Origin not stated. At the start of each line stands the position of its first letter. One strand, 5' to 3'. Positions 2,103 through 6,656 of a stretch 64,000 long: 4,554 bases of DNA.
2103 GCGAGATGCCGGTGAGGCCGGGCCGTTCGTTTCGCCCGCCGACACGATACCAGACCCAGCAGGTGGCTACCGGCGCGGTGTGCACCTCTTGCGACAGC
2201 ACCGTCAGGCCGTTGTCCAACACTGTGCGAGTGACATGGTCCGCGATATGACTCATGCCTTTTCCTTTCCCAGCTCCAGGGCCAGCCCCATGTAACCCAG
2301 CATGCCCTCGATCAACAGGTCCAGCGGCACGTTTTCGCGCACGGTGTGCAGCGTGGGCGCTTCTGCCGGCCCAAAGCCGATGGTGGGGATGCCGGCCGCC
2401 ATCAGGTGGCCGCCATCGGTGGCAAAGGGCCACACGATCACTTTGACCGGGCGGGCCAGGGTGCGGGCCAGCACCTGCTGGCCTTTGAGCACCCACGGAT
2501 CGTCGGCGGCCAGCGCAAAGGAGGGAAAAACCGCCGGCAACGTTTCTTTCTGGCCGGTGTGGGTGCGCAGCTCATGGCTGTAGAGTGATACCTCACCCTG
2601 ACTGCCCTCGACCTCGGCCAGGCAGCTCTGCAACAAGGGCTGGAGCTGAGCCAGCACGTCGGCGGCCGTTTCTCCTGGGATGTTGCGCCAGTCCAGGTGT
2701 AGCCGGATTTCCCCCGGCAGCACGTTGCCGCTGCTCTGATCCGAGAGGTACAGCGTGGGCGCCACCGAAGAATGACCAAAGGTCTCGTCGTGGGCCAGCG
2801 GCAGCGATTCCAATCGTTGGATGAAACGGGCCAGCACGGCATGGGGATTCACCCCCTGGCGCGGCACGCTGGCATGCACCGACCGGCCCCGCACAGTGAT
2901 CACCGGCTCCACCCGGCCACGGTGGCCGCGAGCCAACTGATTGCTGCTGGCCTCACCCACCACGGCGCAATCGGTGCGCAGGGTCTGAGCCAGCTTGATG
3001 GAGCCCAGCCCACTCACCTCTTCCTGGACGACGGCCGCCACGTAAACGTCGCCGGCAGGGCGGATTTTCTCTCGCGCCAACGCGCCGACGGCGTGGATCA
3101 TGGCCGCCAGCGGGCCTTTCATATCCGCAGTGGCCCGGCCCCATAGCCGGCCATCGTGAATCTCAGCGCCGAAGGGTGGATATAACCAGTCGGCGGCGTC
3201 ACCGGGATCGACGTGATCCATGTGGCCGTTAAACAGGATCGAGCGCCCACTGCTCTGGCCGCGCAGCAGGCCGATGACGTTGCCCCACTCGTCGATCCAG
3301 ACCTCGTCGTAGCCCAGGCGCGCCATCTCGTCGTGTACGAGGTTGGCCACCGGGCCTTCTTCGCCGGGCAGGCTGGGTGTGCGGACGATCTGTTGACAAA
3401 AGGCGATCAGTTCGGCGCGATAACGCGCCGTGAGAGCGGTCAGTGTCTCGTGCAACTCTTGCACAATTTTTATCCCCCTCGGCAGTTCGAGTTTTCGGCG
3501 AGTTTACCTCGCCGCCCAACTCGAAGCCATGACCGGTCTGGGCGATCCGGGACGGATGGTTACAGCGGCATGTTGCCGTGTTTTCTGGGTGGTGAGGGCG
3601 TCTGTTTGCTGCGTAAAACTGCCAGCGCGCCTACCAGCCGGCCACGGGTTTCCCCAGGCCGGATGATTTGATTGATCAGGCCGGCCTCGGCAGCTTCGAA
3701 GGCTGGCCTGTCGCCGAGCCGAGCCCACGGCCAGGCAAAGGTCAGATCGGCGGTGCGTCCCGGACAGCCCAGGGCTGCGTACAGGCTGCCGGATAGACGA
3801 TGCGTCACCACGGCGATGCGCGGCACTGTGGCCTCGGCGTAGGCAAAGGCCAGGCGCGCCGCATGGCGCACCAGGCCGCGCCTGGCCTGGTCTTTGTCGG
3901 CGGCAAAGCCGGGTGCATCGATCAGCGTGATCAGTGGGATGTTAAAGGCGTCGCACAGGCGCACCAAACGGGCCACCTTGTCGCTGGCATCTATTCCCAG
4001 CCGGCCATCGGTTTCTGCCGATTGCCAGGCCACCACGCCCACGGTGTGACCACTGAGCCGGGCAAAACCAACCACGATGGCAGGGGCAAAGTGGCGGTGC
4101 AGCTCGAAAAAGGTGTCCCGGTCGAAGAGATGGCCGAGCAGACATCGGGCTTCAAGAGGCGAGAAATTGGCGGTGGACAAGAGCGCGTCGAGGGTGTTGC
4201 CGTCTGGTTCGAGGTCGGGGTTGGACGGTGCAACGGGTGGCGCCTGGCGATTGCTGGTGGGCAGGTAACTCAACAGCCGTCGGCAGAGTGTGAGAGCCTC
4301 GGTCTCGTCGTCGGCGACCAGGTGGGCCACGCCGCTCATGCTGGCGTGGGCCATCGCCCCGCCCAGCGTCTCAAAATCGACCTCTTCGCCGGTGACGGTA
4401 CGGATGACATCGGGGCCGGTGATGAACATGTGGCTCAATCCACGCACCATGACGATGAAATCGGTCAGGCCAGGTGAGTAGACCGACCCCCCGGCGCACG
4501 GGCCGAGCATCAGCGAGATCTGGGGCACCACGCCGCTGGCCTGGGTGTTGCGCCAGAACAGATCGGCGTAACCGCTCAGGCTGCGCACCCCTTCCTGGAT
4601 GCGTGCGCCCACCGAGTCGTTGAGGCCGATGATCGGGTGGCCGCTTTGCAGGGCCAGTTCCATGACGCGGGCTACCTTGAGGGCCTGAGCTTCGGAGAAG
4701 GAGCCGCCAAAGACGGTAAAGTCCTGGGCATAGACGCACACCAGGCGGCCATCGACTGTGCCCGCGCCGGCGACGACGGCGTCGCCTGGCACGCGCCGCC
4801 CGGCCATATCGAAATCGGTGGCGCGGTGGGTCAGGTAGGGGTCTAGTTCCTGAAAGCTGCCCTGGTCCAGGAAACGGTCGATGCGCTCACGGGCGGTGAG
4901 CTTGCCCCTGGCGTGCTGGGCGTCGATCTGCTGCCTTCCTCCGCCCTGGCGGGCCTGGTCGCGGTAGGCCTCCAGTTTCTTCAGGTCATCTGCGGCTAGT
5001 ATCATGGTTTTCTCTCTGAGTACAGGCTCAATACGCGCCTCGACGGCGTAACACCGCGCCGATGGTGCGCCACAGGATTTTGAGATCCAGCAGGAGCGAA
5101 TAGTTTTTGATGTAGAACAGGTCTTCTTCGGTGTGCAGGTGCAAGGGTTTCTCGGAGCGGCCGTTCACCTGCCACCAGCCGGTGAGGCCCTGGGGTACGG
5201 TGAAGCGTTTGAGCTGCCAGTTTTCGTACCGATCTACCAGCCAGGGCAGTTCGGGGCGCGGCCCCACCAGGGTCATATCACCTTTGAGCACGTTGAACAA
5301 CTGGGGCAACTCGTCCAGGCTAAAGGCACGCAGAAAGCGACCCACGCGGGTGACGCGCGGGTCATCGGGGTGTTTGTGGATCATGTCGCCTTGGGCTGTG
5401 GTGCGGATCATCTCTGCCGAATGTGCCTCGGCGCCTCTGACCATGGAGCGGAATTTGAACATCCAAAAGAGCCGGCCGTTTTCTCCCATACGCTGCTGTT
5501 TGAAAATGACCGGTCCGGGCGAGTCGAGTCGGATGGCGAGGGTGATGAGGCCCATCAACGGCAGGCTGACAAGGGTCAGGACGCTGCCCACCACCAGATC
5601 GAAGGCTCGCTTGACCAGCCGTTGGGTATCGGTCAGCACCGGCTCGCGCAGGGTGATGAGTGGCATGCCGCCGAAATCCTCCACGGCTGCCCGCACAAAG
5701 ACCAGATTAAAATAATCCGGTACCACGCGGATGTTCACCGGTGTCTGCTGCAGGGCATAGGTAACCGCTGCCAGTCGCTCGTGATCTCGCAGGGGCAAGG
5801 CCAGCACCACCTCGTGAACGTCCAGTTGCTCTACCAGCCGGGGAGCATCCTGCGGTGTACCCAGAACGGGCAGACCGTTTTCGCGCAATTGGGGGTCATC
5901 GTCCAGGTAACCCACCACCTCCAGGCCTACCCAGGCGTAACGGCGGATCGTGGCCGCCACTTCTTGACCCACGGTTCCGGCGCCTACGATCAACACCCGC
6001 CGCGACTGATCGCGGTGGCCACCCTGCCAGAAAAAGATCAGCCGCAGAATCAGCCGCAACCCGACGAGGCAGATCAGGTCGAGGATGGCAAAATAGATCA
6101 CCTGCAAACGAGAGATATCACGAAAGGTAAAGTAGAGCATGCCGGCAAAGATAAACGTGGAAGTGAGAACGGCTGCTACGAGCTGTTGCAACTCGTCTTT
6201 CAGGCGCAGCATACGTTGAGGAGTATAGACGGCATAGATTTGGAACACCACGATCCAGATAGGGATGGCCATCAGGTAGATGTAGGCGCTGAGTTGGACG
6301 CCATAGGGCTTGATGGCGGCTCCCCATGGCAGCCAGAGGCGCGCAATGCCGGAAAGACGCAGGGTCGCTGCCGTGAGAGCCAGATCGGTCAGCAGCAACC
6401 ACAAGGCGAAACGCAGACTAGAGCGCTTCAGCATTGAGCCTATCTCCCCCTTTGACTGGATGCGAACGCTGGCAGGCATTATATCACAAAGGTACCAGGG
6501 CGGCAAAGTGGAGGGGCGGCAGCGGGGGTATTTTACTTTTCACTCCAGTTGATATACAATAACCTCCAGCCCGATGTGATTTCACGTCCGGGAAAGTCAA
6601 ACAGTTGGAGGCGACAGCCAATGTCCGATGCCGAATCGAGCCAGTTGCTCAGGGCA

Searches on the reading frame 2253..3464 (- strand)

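Call 47: search_protein_families(library=pfam, proteins=[window:2253-3464:-], max_evalue=0.00001)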
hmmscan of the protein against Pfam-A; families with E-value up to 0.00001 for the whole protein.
window:2253-3464:- (403 aa): 4 families
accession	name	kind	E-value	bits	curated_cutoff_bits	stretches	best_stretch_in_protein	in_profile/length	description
PF01546.33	Peptidase_M20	-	2.8e-27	96.4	24.6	1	77-394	1-203/206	Peptidase family M20/M25/M40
PF07687.19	M20_dimer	-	3.6e-15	56.3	21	1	180-279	2-100/107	Peptidase dimerisation domain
PF04389.22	Peptidase_M28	-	1.1e-06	29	21.3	1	62-160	1-79/193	Peptidase family M28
PF05343.19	Peptidase_M42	-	4.3e-06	26.4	23.2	0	102-169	123-187/292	M42 glutamyl aminopeptidase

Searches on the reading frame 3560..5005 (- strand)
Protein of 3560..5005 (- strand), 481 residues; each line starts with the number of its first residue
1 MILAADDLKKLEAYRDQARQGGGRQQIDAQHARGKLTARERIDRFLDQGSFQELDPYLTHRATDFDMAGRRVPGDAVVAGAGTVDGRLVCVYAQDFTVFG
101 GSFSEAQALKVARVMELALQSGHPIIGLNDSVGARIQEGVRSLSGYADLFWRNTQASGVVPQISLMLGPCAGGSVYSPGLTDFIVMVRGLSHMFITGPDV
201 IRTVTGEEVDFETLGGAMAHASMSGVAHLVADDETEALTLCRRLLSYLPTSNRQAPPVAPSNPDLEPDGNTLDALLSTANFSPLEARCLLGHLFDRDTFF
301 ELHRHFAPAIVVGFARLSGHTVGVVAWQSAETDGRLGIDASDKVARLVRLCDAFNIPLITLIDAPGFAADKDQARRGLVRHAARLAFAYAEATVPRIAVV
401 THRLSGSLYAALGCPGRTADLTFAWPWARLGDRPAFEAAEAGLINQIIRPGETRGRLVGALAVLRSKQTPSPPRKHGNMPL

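Call 47: search_protein_families(library=pfam, proteins=[window:3560-5005:-], max_evalue=0.00001)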
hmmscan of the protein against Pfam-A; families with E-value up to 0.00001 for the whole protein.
window:3560-5005:- (481 aa): 2 families
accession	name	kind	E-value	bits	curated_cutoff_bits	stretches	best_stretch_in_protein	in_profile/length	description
PF01039.27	Carboxyl_trans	-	1.1e-137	460.1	22.3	1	30-431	2-405/493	Carboxyl transferase domain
PF03255.19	ACCA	-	2e-09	37.5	23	1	308-401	92-193/310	Acetyl co-enzyme A carboxylase carboxyltransferase-like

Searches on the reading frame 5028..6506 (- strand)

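Call 47: search_protein_families(library=pfam, proteins=[window:5028-6506:-], max_evalue=0.00001)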
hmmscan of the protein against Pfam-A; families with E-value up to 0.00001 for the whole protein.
window:5028-6506:- (492 aa): 2 families
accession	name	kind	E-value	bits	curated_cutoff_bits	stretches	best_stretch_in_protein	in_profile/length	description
PF02397.22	Bac_transf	-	4.1e-62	209.3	27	1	299-486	1-178/179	Bacterial sugar transferase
PF13727.12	CoA_binding_3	-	4.2e-32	112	25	1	92-263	4-175/175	CoA-binding domain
